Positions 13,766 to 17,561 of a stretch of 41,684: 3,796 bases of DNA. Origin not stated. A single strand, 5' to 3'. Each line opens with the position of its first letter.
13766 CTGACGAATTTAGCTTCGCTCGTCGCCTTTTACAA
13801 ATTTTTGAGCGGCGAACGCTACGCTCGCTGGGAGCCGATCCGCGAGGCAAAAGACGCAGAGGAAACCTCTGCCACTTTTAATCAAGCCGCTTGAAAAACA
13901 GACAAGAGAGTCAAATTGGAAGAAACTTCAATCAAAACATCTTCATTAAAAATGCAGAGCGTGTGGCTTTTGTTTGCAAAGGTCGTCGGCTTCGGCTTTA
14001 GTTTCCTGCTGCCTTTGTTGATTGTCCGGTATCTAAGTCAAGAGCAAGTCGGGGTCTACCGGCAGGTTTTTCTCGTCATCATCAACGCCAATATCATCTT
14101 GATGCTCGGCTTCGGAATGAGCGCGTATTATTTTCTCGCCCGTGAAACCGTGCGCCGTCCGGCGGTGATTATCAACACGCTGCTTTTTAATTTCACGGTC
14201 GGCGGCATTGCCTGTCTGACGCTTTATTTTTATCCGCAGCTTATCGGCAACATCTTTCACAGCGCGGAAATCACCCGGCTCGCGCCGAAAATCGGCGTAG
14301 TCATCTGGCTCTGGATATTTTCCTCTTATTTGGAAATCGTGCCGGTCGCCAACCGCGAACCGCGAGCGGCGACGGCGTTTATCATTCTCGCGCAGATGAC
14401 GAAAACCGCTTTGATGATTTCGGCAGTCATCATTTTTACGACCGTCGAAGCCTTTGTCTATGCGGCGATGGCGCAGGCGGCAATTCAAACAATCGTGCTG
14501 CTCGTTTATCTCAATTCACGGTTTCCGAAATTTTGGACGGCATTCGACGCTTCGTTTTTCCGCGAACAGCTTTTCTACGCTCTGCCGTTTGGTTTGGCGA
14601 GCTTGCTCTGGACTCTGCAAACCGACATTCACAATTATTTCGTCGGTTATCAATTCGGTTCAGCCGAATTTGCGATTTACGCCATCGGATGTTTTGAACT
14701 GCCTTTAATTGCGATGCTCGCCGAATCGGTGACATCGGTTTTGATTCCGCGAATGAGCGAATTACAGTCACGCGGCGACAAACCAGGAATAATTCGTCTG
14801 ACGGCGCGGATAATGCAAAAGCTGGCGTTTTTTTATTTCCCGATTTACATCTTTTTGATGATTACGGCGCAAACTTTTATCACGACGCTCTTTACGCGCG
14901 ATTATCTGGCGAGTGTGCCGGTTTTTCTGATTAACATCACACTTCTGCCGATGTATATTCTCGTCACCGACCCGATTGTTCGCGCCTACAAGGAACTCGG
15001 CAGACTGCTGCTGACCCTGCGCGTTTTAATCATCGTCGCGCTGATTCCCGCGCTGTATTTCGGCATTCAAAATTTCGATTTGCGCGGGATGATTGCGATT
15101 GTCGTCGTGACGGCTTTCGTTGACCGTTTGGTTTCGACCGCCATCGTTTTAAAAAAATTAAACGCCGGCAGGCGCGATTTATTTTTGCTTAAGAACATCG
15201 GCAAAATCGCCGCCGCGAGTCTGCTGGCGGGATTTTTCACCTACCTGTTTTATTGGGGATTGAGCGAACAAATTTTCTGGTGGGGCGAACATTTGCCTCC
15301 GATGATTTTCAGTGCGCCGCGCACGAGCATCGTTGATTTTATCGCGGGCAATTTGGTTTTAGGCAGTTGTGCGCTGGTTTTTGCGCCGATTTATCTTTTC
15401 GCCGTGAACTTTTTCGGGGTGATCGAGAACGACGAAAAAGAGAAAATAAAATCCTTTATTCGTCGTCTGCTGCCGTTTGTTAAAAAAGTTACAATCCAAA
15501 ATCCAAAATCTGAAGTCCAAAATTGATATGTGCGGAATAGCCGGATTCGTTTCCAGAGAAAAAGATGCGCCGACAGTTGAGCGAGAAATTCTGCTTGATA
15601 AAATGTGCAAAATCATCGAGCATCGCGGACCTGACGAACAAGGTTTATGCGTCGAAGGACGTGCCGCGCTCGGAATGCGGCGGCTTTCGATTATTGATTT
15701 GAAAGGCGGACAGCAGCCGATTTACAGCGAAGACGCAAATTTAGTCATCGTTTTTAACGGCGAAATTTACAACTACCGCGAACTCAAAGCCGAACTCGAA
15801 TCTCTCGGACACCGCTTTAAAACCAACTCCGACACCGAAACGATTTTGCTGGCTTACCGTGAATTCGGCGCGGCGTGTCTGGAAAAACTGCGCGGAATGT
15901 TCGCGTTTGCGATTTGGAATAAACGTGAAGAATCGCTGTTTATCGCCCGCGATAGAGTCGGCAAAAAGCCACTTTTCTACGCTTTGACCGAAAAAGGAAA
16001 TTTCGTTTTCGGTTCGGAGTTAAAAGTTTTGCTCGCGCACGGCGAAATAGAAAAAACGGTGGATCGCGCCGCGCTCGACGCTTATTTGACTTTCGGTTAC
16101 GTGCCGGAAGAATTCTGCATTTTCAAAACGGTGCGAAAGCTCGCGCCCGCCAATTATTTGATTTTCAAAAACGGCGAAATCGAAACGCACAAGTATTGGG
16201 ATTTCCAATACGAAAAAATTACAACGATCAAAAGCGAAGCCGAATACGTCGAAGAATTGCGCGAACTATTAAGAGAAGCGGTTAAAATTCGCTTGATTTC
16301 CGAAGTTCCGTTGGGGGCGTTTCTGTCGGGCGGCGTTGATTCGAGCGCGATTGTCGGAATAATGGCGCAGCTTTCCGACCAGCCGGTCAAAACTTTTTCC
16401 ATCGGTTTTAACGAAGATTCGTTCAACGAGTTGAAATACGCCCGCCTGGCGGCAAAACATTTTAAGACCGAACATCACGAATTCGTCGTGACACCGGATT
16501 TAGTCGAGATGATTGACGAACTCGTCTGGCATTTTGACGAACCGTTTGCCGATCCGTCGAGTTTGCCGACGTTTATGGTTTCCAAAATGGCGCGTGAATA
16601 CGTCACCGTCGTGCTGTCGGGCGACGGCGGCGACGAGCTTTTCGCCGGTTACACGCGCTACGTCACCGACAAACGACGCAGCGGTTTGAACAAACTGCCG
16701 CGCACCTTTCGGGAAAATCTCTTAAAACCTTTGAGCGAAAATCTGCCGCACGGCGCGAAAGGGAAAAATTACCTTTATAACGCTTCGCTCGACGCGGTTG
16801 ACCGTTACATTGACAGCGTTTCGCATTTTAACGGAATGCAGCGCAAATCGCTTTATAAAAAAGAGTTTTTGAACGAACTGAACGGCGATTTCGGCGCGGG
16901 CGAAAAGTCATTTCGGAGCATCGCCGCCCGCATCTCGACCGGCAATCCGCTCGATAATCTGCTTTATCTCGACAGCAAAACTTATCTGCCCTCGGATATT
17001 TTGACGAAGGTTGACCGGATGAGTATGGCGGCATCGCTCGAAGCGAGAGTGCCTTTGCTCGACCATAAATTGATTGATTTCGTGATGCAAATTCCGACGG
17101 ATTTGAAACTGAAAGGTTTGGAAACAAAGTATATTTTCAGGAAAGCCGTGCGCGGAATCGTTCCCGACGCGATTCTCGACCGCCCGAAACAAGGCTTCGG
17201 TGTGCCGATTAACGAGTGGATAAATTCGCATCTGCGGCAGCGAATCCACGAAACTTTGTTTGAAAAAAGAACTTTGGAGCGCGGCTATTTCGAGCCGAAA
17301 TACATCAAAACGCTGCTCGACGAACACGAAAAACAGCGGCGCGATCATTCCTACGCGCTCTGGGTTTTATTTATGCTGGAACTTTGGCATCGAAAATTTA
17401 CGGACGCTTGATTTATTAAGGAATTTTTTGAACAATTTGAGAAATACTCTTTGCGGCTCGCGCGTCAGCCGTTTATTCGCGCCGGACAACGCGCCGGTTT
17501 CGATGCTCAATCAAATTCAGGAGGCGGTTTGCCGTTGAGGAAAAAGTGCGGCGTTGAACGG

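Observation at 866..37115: Gene-end hairpins built from tandem 7-nt units whose sequence changes from locus to locus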

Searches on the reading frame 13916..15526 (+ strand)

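Call 65: search_protein_families(library=pfam, max_evalue=0.000001, proteins=[window:13916-15526:+])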
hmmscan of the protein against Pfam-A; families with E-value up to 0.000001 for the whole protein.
window:13916-15526:+ (536 aa): 2 families
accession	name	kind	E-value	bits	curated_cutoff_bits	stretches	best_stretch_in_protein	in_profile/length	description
PF13440.11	Polysacc_synt_3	-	1.7e-20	73.9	23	1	36-335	2-293/293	Polysaccharide biosynthesis protein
PF01943.22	Polysacc_synt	-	3.4e-13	50.1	28.2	1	15-284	5-274/274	Polysaccharide biosynthesis protein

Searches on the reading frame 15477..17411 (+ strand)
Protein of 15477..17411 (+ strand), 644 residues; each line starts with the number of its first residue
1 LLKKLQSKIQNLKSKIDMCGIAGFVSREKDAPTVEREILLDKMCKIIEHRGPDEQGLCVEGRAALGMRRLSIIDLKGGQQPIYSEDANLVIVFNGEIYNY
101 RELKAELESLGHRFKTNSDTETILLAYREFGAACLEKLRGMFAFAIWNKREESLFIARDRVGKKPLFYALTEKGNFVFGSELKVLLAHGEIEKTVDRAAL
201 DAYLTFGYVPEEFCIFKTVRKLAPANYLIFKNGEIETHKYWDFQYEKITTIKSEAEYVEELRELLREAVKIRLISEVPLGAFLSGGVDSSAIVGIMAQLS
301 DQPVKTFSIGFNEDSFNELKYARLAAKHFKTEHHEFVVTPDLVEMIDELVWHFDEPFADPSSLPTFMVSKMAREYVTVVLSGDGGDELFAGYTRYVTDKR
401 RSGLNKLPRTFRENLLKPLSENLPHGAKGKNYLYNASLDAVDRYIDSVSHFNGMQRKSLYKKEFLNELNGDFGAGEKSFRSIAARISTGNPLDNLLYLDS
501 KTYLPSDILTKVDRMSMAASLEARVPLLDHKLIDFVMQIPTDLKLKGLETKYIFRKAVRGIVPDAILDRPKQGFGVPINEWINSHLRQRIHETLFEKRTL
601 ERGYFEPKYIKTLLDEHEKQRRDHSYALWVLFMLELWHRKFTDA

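Call 65: search_protein_families(library=pfam, max_evalue=0.000001, proteins=[window:15477-17411:+])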
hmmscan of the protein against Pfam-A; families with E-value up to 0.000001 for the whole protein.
window:15477-17411:+ (644 aa): 3 families
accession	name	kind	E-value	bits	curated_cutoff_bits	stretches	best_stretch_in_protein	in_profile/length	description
PF00733.27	Asn_synthase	-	4e-115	385.7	21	1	260-639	1-354/354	Asparagine synthase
PF13537.11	GATase_7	-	1.9e-48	164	25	1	68-187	2-123/123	Glutamine amidotransferase domain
PF13522.11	GATase_6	-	4.3e-46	156.6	27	1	52-181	1-130/130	Glutamine amidotransferase domain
